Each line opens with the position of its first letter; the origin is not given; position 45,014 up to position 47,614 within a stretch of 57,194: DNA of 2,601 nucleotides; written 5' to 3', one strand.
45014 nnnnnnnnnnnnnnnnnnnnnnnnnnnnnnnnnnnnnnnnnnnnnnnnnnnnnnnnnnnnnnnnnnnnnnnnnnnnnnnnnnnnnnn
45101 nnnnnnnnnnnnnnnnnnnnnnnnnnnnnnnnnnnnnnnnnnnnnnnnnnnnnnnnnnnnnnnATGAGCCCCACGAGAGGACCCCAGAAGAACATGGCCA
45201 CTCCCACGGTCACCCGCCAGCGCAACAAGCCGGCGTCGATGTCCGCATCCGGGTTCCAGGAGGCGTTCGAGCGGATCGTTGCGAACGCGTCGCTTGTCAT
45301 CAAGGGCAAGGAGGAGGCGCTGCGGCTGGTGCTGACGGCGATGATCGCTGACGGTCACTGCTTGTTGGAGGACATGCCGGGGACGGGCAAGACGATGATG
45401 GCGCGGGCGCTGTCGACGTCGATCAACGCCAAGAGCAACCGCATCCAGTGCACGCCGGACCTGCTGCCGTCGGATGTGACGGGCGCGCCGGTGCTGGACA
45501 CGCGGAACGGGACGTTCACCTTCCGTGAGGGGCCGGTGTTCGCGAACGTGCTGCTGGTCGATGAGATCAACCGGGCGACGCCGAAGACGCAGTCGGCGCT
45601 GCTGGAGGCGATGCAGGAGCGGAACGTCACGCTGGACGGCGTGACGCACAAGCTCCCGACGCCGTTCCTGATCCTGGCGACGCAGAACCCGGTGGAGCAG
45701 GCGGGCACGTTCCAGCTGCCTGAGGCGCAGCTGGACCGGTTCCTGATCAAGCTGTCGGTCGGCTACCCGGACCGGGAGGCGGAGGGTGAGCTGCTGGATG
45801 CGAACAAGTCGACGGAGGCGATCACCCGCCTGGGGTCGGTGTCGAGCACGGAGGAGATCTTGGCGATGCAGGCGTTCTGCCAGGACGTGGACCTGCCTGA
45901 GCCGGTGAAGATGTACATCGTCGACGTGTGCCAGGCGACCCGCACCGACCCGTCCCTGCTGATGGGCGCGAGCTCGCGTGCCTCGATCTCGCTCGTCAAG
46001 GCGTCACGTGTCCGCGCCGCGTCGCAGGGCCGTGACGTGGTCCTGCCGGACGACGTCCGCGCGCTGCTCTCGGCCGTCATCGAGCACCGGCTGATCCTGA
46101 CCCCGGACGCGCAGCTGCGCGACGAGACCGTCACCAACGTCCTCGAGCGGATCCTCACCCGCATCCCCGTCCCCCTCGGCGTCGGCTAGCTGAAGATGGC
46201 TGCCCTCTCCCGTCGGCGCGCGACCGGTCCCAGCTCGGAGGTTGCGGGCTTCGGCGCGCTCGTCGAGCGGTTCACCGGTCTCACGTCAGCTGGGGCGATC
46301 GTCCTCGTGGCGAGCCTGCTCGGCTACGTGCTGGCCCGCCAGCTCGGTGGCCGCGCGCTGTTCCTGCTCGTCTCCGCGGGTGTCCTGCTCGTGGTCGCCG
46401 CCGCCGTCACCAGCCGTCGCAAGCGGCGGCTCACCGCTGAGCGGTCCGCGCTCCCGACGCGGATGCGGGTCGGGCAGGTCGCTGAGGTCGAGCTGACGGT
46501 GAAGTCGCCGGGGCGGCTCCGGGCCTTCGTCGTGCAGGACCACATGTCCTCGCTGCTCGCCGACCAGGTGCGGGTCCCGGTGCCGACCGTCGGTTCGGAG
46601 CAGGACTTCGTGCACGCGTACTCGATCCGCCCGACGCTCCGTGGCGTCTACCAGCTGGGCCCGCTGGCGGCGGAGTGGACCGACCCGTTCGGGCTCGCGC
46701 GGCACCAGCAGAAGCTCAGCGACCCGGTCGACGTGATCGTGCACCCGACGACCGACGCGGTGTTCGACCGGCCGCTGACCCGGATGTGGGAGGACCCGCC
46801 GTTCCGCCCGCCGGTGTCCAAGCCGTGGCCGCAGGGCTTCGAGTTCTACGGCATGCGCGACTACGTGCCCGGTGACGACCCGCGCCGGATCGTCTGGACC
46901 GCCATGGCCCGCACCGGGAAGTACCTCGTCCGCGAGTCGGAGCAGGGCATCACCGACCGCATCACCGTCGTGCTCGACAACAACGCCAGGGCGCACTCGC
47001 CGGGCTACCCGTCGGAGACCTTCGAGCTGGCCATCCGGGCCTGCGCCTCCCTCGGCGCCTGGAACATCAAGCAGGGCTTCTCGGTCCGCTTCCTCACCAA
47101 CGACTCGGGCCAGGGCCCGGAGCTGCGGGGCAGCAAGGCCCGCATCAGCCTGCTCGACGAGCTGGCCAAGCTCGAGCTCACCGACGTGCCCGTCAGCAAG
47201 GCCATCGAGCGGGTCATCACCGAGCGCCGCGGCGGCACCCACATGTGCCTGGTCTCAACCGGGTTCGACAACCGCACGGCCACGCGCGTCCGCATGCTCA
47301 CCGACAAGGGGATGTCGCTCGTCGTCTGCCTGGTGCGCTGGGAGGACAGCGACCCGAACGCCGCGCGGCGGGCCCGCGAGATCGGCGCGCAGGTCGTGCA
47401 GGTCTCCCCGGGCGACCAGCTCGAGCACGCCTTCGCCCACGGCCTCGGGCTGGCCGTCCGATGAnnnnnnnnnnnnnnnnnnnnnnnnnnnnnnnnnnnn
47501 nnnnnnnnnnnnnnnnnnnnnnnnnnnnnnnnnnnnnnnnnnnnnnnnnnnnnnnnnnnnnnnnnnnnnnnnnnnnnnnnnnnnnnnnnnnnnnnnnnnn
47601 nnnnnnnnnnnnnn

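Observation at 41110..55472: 14-kb translationally coupled operon placing a MoxR-DUF58-transglutaminase-like module inside a HAAT-type ABC importer gene set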

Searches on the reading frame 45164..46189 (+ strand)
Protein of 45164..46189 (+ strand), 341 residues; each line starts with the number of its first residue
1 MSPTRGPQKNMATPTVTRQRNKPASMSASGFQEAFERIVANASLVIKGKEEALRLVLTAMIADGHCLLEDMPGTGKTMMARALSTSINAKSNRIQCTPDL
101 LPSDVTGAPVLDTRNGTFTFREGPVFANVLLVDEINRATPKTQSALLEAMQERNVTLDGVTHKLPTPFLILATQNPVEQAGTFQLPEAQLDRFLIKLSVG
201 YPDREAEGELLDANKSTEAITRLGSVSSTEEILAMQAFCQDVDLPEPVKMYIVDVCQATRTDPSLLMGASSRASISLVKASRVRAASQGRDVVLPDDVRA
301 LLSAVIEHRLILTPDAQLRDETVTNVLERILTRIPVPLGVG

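Call 5: search_protein_families(library=pfam, proteins=[window:45164-46189:+], max_evalue=0.01)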
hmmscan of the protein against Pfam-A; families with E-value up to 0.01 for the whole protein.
window:45164-46189:+ (341 aa): 9 families
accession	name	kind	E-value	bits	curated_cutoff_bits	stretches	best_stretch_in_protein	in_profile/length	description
PF07726.17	AAA_3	-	9.7e-62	207.1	27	1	65-195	1-131/131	ATPase family associated with various cellular activities (AAA)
PF17863.7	AAA_lid_2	-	1.1e-18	67.2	22.7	1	257-330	1-74/74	AAA lid domain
PF07728.20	AAA_5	-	3.4e-15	56.7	22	1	71-193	7-139/139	AAA domain (dynein-related subfamily)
PF20030.5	bpMoxR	-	1.5e-11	44.2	27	1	40-222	8-189/205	MoxR domain in the MoxR-vWA-beta-propeller ternary systems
PF00004.35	AAA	-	4.5e-08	34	21.2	1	71-199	6-129/131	ATPase family associated with various cellular activities (AAA)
PF00158.32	Sigma54_activat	-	1.3e-06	28.7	20.2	1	52-177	11-145/168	Sigma-54 interaction domain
PF01078.27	Mg_chelatase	-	2e-06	27.8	20.3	1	46-87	5-46/207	Magnesium chelatase, subunit ChlI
PF00493.29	MCM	-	5.5e-06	26.1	23.3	1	59-178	53-175/224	MCM P-loop domain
PF05496.18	RuvB_N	-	0.00022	21.5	27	1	64-155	34-113/159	Holliday junction DNA helicase RuvB P-loop domain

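Call 7: search_protein_families(library=ncbifam, proteins=[window:45164-46189:+], max_evalue=0.01)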
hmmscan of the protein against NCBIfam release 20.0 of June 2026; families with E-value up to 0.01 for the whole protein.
window:45164-46189:+ (341 aa): 19 families
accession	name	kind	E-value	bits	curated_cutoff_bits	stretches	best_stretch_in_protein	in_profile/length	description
TIGR02031.1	BchD-ChlD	equivalog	5.8e-17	61.6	499.55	1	71-315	24-276/608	magnesium chelatase ATPase subunit D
TIGR02442.1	Cob-chelat-sub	hypoth_equivalog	3.6e-16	58.8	779.45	1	128-317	129-317/641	putative cobaltochelatase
NF047784.1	MadB_ATPase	equivalog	4.8e-09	35.8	475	1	128-213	140-220/298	MadB family AAA-type ATPase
TIGR02640.1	gas_vesic_GvpN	equivalog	2.6e-08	33.7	266.8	1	129-215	108-198/262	gas vesicle protein GvpN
NF010054.0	PRK13531.1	equivalog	6.2e-07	28.8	681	1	48-298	24-277/498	ATPase RavA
TIGR00764.1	lon_rel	equivalog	9.9e-07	27.7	516.6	1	46-85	20-59/608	ATP-dependent protease LonB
TIGR02030.1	BchI-ChlI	equivalog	2.4e-06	27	466.95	1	129-329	134-334/337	magnesium chelatase ATPase subunit I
NF009943.0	PRK13406.1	equivalog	1e-05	24.3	571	1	129-318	96-263/585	magnesium chelatase subunit D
TIGR01243.1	CDC48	subfamily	0.00037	18.9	802.65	1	65-213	214-357/733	CDC48 family AAA ATPase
NF001679.0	PRK00440.1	equivalog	0.00038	19.6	303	1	65-151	41-128/322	replication factor C small subunit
TIGR00635.1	ruvB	equivalog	0.00052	19.1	299.05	1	64-154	31-109/305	Holliday junction branch migration DNA helicase RuvB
NF000868.0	PRK00080.1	equivalog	0.00055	18.9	282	1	64-155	52-131/330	Holliday junction branch migration DNA helicase RuvB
NF007689.0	PRK10365.1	equivalog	0.00088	18.2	760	1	40-164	135-271/441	sigma-54-dependent response regulator transcription factor ZraR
NF008469.0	PRK11361.1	equivalog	0.0044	15.8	714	1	64-175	167-286/461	acetoacetate metabolism transcriptional regulator AtoC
TIGR00368.1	TIGR00368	hypoth_equivalog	0.0045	15.6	362.4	0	45-85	193-233/499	YifB family Mg chelatase-like AAA ATPase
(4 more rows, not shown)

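Call 86: list_cluster_members(proteins=[P0241, P0001, window:45164-46186:+])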
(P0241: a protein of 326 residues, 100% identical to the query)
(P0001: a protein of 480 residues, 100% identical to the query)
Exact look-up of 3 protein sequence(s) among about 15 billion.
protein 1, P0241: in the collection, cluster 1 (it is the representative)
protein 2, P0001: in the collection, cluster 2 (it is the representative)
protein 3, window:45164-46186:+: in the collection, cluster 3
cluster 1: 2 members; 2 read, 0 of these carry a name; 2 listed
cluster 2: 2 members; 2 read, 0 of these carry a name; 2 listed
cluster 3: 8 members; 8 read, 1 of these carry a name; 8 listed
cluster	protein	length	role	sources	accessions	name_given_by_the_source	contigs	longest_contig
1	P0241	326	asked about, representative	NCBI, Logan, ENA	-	-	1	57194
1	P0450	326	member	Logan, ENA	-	-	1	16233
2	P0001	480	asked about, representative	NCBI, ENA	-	-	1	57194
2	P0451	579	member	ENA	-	-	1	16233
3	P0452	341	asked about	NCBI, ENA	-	-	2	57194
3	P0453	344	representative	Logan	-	-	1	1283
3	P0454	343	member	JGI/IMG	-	MoxR-like ATPase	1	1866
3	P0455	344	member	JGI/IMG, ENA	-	-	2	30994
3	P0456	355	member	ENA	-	-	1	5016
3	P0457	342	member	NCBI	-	-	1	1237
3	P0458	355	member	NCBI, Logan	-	-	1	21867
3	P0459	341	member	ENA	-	-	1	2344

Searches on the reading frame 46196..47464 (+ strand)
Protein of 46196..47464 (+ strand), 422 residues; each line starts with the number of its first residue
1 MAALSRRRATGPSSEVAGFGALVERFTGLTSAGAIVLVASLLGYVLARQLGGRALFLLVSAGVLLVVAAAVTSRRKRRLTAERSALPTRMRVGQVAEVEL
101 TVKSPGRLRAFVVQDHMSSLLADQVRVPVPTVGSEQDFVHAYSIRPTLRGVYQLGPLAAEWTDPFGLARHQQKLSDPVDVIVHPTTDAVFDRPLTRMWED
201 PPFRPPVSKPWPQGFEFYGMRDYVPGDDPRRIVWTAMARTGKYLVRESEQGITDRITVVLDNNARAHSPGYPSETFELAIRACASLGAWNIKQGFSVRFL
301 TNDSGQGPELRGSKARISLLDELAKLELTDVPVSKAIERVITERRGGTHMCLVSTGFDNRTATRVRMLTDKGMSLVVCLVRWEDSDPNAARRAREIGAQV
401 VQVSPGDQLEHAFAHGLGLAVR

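Call 5: search_protein_families(library=pfam, proteins=[window:46196-47464:+], max_evalue=0.01)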
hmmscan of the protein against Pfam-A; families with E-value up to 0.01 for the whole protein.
window:46196-47464:+ (422 aa): 1 family
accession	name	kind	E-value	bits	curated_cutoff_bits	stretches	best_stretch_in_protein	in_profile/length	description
PF01882.25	DUF58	-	6.7e-10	39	23.4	1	220-359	2-146/216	Protein of unknown function DUF58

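Call 7: search_protein_families(library=ncbifam, proteins=[window:46196-47464:+], max_evalue=0.01)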
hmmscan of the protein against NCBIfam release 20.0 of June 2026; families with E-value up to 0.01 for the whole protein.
window:46196-47464:+ (422 aa): 0 families
